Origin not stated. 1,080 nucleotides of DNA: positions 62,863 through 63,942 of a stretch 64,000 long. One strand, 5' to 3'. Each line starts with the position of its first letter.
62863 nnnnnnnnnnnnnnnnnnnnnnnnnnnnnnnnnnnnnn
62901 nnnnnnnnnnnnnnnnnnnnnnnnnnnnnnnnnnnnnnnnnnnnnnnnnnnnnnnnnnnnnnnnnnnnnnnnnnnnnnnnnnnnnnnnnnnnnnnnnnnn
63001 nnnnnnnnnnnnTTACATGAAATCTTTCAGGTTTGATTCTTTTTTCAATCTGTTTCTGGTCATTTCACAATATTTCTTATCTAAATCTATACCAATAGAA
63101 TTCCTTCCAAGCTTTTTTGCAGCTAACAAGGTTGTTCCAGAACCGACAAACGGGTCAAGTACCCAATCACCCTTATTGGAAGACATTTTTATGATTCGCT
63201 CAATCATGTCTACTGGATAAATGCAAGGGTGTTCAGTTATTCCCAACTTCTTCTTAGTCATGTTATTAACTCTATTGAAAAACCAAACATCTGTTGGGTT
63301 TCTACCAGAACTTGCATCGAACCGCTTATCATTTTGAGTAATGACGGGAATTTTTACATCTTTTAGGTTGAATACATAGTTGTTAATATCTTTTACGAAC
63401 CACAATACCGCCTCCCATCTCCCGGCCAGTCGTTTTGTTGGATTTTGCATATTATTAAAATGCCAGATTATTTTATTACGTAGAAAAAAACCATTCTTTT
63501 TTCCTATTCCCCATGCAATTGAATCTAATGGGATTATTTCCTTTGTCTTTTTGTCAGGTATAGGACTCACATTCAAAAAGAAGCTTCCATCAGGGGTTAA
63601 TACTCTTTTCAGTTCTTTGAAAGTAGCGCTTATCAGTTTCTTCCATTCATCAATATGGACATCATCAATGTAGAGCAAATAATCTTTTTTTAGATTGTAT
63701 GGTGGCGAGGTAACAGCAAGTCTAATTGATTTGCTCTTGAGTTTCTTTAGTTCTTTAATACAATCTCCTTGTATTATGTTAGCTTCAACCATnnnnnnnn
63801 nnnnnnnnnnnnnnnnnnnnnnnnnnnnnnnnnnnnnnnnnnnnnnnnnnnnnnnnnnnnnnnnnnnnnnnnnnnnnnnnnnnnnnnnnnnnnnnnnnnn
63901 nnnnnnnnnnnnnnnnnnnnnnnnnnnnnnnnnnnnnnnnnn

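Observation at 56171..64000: Abrupt compositional break after tRNA-Thr(TGT): integrated pRN1-type plasmid-like element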

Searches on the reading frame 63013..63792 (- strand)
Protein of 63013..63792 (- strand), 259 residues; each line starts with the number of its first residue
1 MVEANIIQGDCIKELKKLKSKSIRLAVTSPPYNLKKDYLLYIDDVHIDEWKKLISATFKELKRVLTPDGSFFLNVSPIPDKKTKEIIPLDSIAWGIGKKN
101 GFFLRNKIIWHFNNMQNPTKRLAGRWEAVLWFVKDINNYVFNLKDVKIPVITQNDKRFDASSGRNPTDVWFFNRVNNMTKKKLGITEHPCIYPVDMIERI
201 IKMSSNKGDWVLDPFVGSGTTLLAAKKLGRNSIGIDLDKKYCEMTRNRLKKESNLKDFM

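Call 6: search_protein_families(library=pfam, proteins=[window:63013-63792:-], max_evalue=0.1)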
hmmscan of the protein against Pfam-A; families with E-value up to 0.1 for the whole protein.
window:63013-63792:- (259 aa): 8 families
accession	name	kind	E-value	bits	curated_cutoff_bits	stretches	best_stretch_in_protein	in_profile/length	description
PF01555.25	N6_N4_Mtase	-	1.1e-55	189.4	26.7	1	23-245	1-219/221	DNA methylase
PF08241.18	Methyltransf_11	-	0.0002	22.3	21.2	0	216-253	5-42/95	Methyltransferase domain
PF13649.12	Methyltransf_25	-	0.00031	21.8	27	1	211-253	1-45/97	Methyltransferase domain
PF01170.24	UPF0020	-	0.0025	18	22.3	1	206-253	27-73/197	RMKL-like, methyltransferase domain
PF02086.21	MethyltransfD12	-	0.0069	16.6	22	1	197-251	12-64/253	D12 class N6 adenine-specific DNA methyltransferase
PF09445.16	Methyltransf_15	-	0.021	14.8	22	0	210-247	3-40/165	RNA cap guanine-N2 methyltransferase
PF13847.12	Methyltransf_31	-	0.08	13.1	27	0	206-251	2-50/145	Methyltransferase domain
PF02384.22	N6_Mtase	-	0.093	12.5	20.4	0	193-228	31-67/311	N-6 DNA Methylase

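Call 7: search_protein_families(library=phrogs, proteins=[window:63013-63792:-], max_evalue=0.01)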
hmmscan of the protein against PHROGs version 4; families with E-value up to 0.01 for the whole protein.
window:63013-63792:- (259 aa): 15 families
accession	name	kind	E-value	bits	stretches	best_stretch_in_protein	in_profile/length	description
phrog_67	-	other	2.7e-68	232.7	1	4-254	124-348/743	DNA methyltransferase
phrog_498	-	other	9.1e-35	121.2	1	16-252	216-423/633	DNA methyltransferase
phrog_3008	-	other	2.8e-24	86.7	1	163-253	128-215/244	DNA methyltransferase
phrog_6952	-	other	1.4e-17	65.1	1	164-249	96-175/181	DNA methyltransferase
phrog_18293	-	other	4.4e-16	59.9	1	186-257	44-115/119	methyltransferase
phrog_23085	-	unknown function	5.2e-16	59.6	1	153-249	12-105/138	-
phrog_23148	-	unknown function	3.2e-15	57.5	1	177-251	74-148/165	-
phrog_18146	-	other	4.2e-12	46.7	1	184-239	45-101/452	DNA methyltransferase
phrog_16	-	DNA, RNA and nucleotide metabolism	4.3e-12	46.1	1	152-252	810-912/986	DNA helicase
phrog_6025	-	other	1.7e-10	41.9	1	4-116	12-114/192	DNA methyltransferase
phrog_8769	-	other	1.5e-09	38.5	1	207-257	11-61/71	methyltransferase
phrog_12517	-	unknown function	2.4e-08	34.5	1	206-251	104-149/316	-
phrog_10183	-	other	7.4e-05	22.1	1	205-249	113-157/889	DNA methyltransferase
phrog_12862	-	unknown function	0.0056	17.6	0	5-73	4-63/149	-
phrog_2713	-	unknown function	0.0074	16.3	0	198-232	202-237/520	-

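Call 11: find_encoding_contigs(protein=window:63013-63792:-, flank=10000, max_places=6)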
Protein window:63013-63792:- (259 aa): 1 contig read that carries it; 1 place shown.
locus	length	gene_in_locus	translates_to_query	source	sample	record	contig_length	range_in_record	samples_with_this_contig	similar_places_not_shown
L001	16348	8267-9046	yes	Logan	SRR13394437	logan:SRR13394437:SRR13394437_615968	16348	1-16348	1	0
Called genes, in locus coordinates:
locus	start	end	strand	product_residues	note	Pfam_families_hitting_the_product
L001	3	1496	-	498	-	?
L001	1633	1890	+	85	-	-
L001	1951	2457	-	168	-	-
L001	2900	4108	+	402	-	PF00589:Phage_integrase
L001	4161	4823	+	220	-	-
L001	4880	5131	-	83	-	-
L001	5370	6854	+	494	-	PF11074:DUF2779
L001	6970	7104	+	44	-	-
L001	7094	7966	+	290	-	PF02086:MethyltransfD12 (faint), PF01555:N6_N4_Mtase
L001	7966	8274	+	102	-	-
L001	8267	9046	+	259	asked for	PF01555:N6_N4_Mtase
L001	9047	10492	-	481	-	PF01702:TGT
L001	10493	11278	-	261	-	-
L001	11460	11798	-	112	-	-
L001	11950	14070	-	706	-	PF09250:Prim-Pol, PF01807:Zn_ribbon_DnaG, PF19263:DUF5906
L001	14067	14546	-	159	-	-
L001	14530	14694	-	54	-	-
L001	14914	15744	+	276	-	-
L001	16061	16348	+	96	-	?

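Call 19: search_protein_families(library=pfam, proteins=[L001:2900-4108:+, L001:4161-4823:+, L001:4880-5131:-, L001:5370-6854:+, L001:7094-7966:+, L001:7966-8274:+, L001:1951-2457:-, L001:1633-1890:+, L001:3-1496:-, L001:11460-11798:-], max_evalue=0.05)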
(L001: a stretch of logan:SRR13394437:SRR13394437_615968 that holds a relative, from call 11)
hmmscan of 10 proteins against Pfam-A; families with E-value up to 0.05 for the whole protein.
L001:2900-4108:+ (402 aa): 5 families
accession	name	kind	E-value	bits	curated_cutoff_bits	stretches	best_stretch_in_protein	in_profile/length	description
PF00589.27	Phage_integrase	-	2.9e-18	66.7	27.1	1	141-304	4-168/172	Phage integrase family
PF18912.6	DZR_2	-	0.005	17.1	27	1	332-359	6-33/56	Double zinc ribbon domain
PF24463.1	DUF7577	-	0.015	15.3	28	1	336-357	5-26/27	Domain of unknown function (DUF7577)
PF12773.13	DZR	-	0.022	15.3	27.3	1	330-353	21-44/45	Double zinc ribbon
PF00641.23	Zn_ribbon_RanBP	-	0.05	13.3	27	0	335-355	6-26/30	Zn-finger in Ran binding protein and others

L001:4161-4823:+ (220 aa): 2 families
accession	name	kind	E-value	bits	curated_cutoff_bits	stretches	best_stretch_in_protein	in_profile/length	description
PF24274.1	NttE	-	0.0085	15.7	27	1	31-130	22-119/284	T2SS substrate NttE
PF18052.6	Rx_N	-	0.038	14.5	27.7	0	169-195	52-78/93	Rx N-terminal domain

L001:4880-5131:- (83 aa): 7 families
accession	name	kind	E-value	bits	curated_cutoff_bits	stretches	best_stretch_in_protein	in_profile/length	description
PF01396.24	Zn_ribbon_Top1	-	0.0023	18.1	32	0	22-37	3-18/39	Topoisomerase DNA binding C4 zinc finger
PF13453.11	Zn_ribbon_TFIIB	-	0.0083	15.9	22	0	5-27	1-26/41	Transcription factor zinc-finger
PF01780.25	Ribosomal_L37ae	-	0.0096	16.4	21.9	1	5-30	35-61/85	Ribosomal L37ae protein family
PF08063.17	Zn_ribbon_PADR1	-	0.0096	16.1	25.1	0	22-37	4-20/42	PADR1 domain, zinc ribbon fold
PF07754.17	HVO_2753_ZBP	-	0.012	15.8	33.2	0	6-33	1-29/46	Small zinc finger protein HVO_2753-like, Zn-binding pocket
PF14446.12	Prok-RING_1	-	0.046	14.1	29.1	0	5-27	6-27/54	Prokaryotic RING finger family 1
PF24441.1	DUF7560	-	0.046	13.9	27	0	16-30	1-15/44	Family of unknown function (DUF7560)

L001:5370-6854:+ (494 aa): 2 families
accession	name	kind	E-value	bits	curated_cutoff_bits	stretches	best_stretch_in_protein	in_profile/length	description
PF11074.14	DUF2779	-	8.1e-44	149.4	23.3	1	292-417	1-126/126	Domain of unknown function(DUF2779)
PF01930.23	Cas_Cas4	-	6.6e-05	23.5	22.7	1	77-220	30-160/160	Domain of unknown function DUF83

L001:7094-7966:+ (290 aa): 7 families
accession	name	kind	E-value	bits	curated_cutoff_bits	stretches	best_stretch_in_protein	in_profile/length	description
PF01555.25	N6_N4_Mtase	-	1.9e-60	205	26.7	1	22-250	1-220/221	DNA methylase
PF02086.21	MethyltransfD12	-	3.3e-06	27.5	22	1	199-275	7-92/253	D12 class N6 adenine-specific DNA methyltransferase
PF08241.18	Methyltransf_11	-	0.003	18.6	21.2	0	67-85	76-94/95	Methyltransferase domain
PF01170.24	UPF0020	-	0.0044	17.2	22.3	0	192-226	8-43/197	RMKL-like, methyltransferase domain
PF13649.12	Methyltransf_25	-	0.018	16.1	27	0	215-255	1-43/97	Methyltransferase domain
PF10354.15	BMT5-like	-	0.018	15.8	24.7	0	56-90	95-129/168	rRNA (uridine-N3-)-methyltransferase BTM5-like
PF02384.22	N6_Mtase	-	0.042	13.6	20.4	0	197-224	31-59/311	N-6 DNA Methylase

L001:7966-8274:+ (102 aa): 1 family
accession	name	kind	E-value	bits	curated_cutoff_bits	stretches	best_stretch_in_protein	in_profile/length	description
PF14932.11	HAUS-augmin3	-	0.0078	16.2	29.4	1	42-92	21-71/260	HAUS augmin-like complex subunit 3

L001:1951-2457:- (168 aa): 5 families
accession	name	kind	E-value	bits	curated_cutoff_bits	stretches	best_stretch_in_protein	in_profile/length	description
PF07728.20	AAA_5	-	5.7e-05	23.6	22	1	7-106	2-91/139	AAA domain (dynein-related subfamily)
PF13238.12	AAA_18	-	0.013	16.4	29.4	1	7-57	1-45/128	AAA domain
PF01078.27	Mg_chelatase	-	0.017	14.9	20.3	1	4-29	22-47/207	Magnesium chelatase, subunit ChlI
PF01202.28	SKI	-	0.023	15.3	22.1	1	13-42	1-30/159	Shikimate kinase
PF13521.12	AAA_28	-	0.046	14.4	27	0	6-33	1-28/164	AAA domain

L001:1633-1890:+ (85 aa): 5 families
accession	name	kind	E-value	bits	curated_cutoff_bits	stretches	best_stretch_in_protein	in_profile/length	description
PF07282.18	Cas12f1-like_TNB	-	0.011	16.4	26.3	1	40-77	29-52/60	Cas12f1-like, TNB domain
PF07664.17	FeoB_C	-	0.018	15.2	26.6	1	18-56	5-43/54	Ferrous iron transport protein B C terminus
PF06143.16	Baculo_11_kDa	-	0.019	15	28.4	1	6-35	33-62/84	Baculovirus 11 kDa family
PF13240.11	Zn_Ribbon_1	-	0.025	14.8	25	0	68-75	2-9/23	zinc-ribbon domain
PF10601.15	zf-LITAF-like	-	0.039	14.5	23.8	0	9-48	26-65/70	LITAF-like zinc ribbon domain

L001:3-1496:- (498 aa): 4 families
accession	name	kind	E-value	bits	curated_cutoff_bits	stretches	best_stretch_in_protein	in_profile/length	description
PF03321.19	GH3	-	5.9e-50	170.7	23.6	1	19-283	6-296/304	GH3 family N-terminal domain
PF23571.1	GH3_M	-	1.9e-19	69.9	23.6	1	317-386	2-75/75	GH3 family central domain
PF23572.1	GH3_C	-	4.3e-10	40.7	23.6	1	401-496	2-97/119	GH3 family C-terminal domain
PF00501.34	AMP-binding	-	0.049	12.9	29.9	0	86-112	158-184/384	AMP-binding enzyme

L001:11460-11798:- (112 aa): 0 families

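Call 20: search_protein_families(library=ncbifam, proteins=[L001:2900-4108:+, L001:5370-6854:+, L001:1951-2457:-, L001:4161-4823:+], max_evalue=0.01)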
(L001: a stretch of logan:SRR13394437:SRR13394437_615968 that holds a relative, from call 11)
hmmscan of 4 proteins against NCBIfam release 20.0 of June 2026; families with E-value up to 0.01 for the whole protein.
L001:2900-4108:+ (402 aa): 10 families
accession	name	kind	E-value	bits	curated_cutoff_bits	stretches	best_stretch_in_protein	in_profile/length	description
NF040815.2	recomb_XerA_Arch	equivalog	3.8e-24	85.7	220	1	69-279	31-229/263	site-specific tyrosine recombinase/integron integrase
TIGR02225.1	recomb_XerD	equivalog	4.7e-20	72.1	329.6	1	72-279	37-249/290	site-specific tyrosine recombinase XerD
TIGR02224.1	recomb_XerC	equivalog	4.5e-19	68.9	335.15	1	72-283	40-256/295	tyrosine recombinase XerC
NF001399.0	PRK00283.1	subfamily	4.3e-17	62.3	279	1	34-278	6-257/300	tyrosine recombinase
NF003462.0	PRK05084.1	equivalog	5.8e-12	45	267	1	153-316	193-356/360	tyrosine recombinase XerS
NF002331.0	PRK01287.1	subfamily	1.1e-11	44.3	371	1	96-276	98-284/365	site-specific tyrosine recombinase XerC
TIGR02249.1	integrase_gron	subfamily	7e-09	35.5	265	1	127-200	89-161/315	integron integrase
NF007371.0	PRK09871.1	subfamily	1.8e-05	24.4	222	1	151-284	22-154/198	tyrosine-type DNA invertase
NF007370.0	PRK09870.1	subfamily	0.00025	20.7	221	1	148-277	21-152/200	tyrosine-type DNA invertase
NF011946.0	PRK15417.1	equivalog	0.002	17.3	435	0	248-284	259-295/337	integron integrase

L001:5370-6854:+ (494 aa): 3 families
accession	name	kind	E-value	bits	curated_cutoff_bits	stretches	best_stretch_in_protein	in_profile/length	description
NF045869.1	UU173_fam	subfamily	2.1e-14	53.4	225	2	263-333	385-454/650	UU173 family protein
TIGR03491.1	TIGR03491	subfamily_domain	0.00023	20.2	97.45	1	14-400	12-389/462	TM0106 family RecB-like putative nuclease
NF010485.0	PRK13909.1-2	equivalog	0.0028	15.9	650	1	73-152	820-902/909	RecB-like helicase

L001:1951-2457:- (168 aa): 13 families
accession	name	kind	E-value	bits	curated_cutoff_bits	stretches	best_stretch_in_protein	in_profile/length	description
NF005994.0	PRK08118.1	equivalog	2.4e-14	53.7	215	1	5-114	2-110/172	DNA topology modulation protein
NF005576.0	PRK07261.1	equivalog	8.8e-14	51.6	224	1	6-165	2-165/171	DNA topology modulation protein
NF004861.0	PRK06217.1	equivalog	1.2e-10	41.1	203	1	5-90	2-91/183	hypothetical protein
NF001866.0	PRK00625.1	equivalog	3.8e-06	27.2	142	1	6-42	2-38/173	shikimate kinase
TIGR01351.1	adk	subfamily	2.3e-05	24.1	168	1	6-65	1-61/212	adenylate kinase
NF001383.0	PRK00279.2-1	equivalog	0.0011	18.6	225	1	7-141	3-136/212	adenylate kinase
NF010556.0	PRK13951.1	equivalog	0.0019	17.1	560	1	6-46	2-42/492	bifunctional shikimate kinase AroK/3-dehydroquinate synthase AroB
NF001379.0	PRK00279.1-1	equivalog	0.0033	16.8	268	0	6-47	2-43/216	adenylate kinase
NF010553.0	PRK13947.1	equivalog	0.0036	17.5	204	0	7-41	4-38/173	shikimate kinase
NF001381.0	PRK00279.1-3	equivalog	0.0036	17.1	187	0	6-58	2-54/188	adenylate kinase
NF002700.0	PRK02496.1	equivalog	0.0065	16.1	262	0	5-58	2-55/184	adenylate kinase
NF001380.0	PRK00279.1-2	equivalog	0.0076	15.6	251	0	6-41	2-37/216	adenylate kinase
NF011103.0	PRK14530.1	equivalog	0.0097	15.5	294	0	4-39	3-38/215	adenylate kinase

L001:4161-4823:+ (220 aa): 2 families
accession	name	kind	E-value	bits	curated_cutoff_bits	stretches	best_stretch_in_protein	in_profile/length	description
NF045882.1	PLipidMtase_Leg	equivalog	0.0065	16.3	390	1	104-180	7-90/207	phospholipid N-methyltransferase PmtA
NF037977.1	Lpg0189_fam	subfamily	0.0098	15.1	100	0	28-140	18-121/279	Lpg0189 family type II secretion system effector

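Call 21: search_protein_families(library=padloc, proteins=[window:63013-63792:-, L001:7094-7966:+, L001:5370-6854:+, L001:7966-8274:+, L001:4161-4823:+, L001:11460-11798:-], max_evalue=0.01)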
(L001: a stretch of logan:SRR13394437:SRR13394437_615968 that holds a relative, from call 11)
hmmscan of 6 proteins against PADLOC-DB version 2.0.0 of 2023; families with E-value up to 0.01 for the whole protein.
window:63013-63792:- (259 aa): 81 families (the best 25 are shown)
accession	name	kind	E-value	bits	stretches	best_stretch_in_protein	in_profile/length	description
PDLC03299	MTase_II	-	1.1e-57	193.8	1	4-254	15-262/296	Type II methyltransferase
PDLC03371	MTase_II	-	8.5e-54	180.8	1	4-254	11-257/260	Type II methyltransferase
PDLC03387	MTase_II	-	2.8e-47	159.2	2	93-252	132-278/289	Type II methyltransferase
PDLC03353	MTase_II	-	7.7e-45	151.4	1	4-252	10-254/260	Type II methyltransferase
PDLC03350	MTase_II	-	1.6e-43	147.3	1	5-254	58-300/312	Type II methyltransferase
PDLC03230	MTase_II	-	4.7e-39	132.7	1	5-252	37-285/360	Type II methyltransferase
PDLC03300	MTase_II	-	8.8e-34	114.9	1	38-255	75-282/302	Type II methyltransferase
PDLC03339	MTase_II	-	4e-31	106.1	2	167-251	192-273/399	Type II methyltransferase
PDLC03265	MTase_II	-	9.4e-31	105.5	2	140-250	224-329/333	Type II methyltransferase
PDLC03216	MTase_II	-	1.5e-30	104.4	1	4-257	12-263/364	Type II methyltransferase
PDLC03295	MTase_II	-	1.1e-29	101.9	2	6-78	6-78/292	Type II methyltransferase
PDLC03320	MTase_II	-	5.3e-29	99.3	1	5-252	34-277/289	Type II methyltransferase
PDLC03327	MTase_II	-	3.1e-27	93.7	1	9-247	45-282/319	Type II methyltransferase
PDLC03260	MTase_II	-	1.5e-25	87.9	2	187-248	245-306/349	Type II methyltransferase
PDLC03738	oMTase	-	2.2e-25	87.2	1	5-254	22-270/376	orphan methyltransferase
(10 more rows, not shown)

L001:7094-7966:+ (290 aa): 73 families (the best 25 are shown)
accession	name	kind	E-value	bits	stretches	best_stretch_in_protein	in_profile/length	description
PDLC03299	MTase_II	-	1.3e-59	200.1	1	6-255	18-259/296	Type II methyltransferase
PDLC03371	MTase_II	-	6e-55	184.6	1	3-255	10-254/260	Type II methyltransferase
PDLC03387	MTase_II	-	3.6e-50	168.7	2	111-263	141-285/289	Type II methyltransferase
PDLC03353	MTase_II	-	1e-45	154.3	1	2-257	8-254/260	Type II methyltransferase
PDLC03230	MTase_II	-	5.5e-43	145.6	1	3-250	35-279/360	Type II methyltransferase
PDLC03216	MTase_II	-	1.5e-39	134.1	1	9-265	18-267/364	Type II methyltransferase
PDLC03350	MTase_II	-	1.5e-38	131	1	3-262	56-304/312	Type II methyltransferase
PDLC03339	MTase_II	-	3.5e-37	126.1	2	174-268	192-286/399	Type II methyltransferase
PDLC03300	MTase_II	-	1.9e-36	123.7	1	50-258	75-281/302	Type II methyltransferase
PDLC03738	oMTase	-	3.8e-32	109.4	1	12-255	30-267/376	orphan methyltransferase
PDLC03320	MTase_II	-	7.2e-32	108.7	1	12-263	42-284/289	Type II methyltransferase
PDLC03327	MTase_II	-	8.5e-29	98.8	1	8-242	45-273/319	Type II methyltransferase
PDLC03295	MTase_II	-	3.3e-28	97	2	1-89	1-76/292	Type II methyltransferase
PDLC03252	MTase_II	-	2.9e-26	90.7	2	110-253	219-353/365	Type II methyltransferase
PDLC03305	MTase_II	-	3.1e-25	87.4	1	5-253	14-242/513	Type II methyltransferase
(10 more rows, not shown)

L001:5370-6854:+ (494 aa): 5 families
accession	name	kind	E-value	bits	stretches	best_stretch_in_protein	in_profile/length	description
PDLC01447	Cas4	-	6.5e-09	34.5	1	16-220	16-159/161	"CAS-I,CAS-II,CAS-III,CAS-IV,CAS-V,CAS-VI; acquisition_associated"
PDLC01611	Cas4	-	1.4e-07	29.9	1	89-220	53-158/158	"CAS-I,CAS-II,CAS-III,CAS-IV,CAS-V,CAS-VI; acquisition_associated"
PDLC01771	Cas4b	-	3.1e-05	22.2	1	74-220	31-160/162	-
PDLC02086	Cas4b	-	0.00012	20.2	1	73-219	29-160/161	-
PDLC01250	Cas4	-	0.0017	16.7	0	96-218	64-167/168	"CAS-I,CAS-II,CAS-III,CAS-IV,CAS-V,CAS-VI; acquisition_associated"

L001:7966-8274:+ (102 aa): 0 families

L001:4161-4823:+ (220 aa): 0 families

L001:11460-11798:- (112 aa): 0 families

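Call 24: find_related_loci(query=L001:3-1496:-, collection=genome_contigs, flank=10000)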
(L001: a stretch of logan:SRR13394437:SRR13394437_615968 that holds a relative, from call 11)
Query L001:3-1496:- (498 aa) in genome_contigs; peptide patterns used: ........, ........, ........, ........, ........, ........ (x = any residue, [..] = any of these).
123 stretches matched a pattern; 8 encode a relative of the query (tblastn E <= 1e-3); 8 distinct loci.
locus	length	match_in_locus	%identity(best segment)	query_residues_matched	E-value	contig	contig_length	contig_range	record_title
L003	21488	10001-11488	69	5-498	0e+0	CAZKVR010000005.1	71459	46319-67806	MAG TPA_asm: uncultured Methanosarcinales archaeon isolate SRP252850_co1_51 genome assembly, contig: NODE_393_length_714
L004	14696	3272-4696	42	21-498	2e-128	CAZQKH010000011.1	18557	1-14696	MAG TPA_asm: Candidatus Woesearchaeota archaeon isolate SRP191223_co2_5 genome assembly, contig: NODE_1674_length_18557_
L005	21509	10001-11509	27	24-491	4e-41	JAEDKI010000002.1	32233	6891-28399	MAG: Clostridiaceae bacterium isolate MAG210 NODE_673_length_32233_cov_7.310057, whole genome shotgun sequence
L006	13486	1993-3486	27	23-492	5e-41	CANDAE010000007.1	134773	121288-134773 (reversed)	MAG TPA_asm: uncultured Lachnospiraceae bacterium isolate ERR6760095_bin.3_metawrap_v1.3_MAG genome assembly, contig: ER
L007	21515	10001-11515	28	3-480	7e-40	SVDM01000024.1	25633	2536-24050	MAG: Lachnospiraceae bacterium isolate SIG280 NODE_1320_length_25633_cov_24.851855, whole genome shotgun sequence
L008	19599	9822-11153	26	25-491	2e-30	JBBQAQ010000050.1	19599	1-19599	MAG: Bacteroidales bacterium isolate Co_metawrap_1449 Cmw_1449_k141_29895051_length_19599_cov_72.9704, whole genome shot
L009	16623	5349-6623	25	25-472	6e-27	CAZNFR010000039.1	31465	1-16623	MAG TPA_asm: uncultured Bacteroidaceae bacterium isolate SRP141376_co3_399 genome assembly, contig: NODE_3709_length_314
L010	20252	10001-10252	39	28-112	2e-6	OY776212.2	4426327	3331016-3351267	MAG: Anaerolineales bacterium isolate db28be52-e32f-4f71-9c49-3cbd2ddbe7d1 genome assembly, chromosome: 1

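Call 34: search_solved_structures(query=L001:2900-4108:+, max_evalue=0.01)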
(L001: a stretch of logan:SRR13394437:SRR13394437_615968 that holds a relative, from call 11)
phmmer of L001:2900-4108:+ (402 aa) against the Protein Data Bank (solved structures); distinct sequences matched with E-value up to 0.01: 5.
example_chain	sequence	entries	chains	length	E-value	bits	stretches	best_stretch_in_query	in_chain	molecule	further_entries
4a8e_A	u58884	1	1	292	9.4e-12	48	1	137-316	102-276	PROBABLE TYROSINE RECOMBINASE XERC-LIKE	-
5hxy_A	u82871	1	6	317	3.9e-08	36.1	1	141-306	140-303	Tyrosine recombinase XerA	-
1a0p_A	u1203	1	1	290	0.00064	22.3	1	152-305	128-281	SITE-SPECIFIC RECOMBINASE XERD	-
5dcf_A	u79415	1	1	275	0.00072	22.1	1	153-305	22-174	Tyrosine recombinase XerD,DNA translocase FtsK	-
9i5v_14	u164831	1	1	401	0.00079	22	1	154-309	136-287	Ribosome-associated translation inhibitor RaiA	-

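Call 46: find_related_loci(query=L001:2900-4108:+, collection=viral_contigs, flank=6000)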
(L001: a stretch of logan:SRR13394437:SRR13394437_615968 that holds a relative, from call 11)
Query L001:2900-4108:+ (402 aa) in viral_contigs; peptide patterns used: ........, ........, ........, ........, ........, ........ (x = any residue, [..] = any of these).
1 stretches matched a pattern, but none encodes a relative of the query by tblastn (E <= 1e-3).
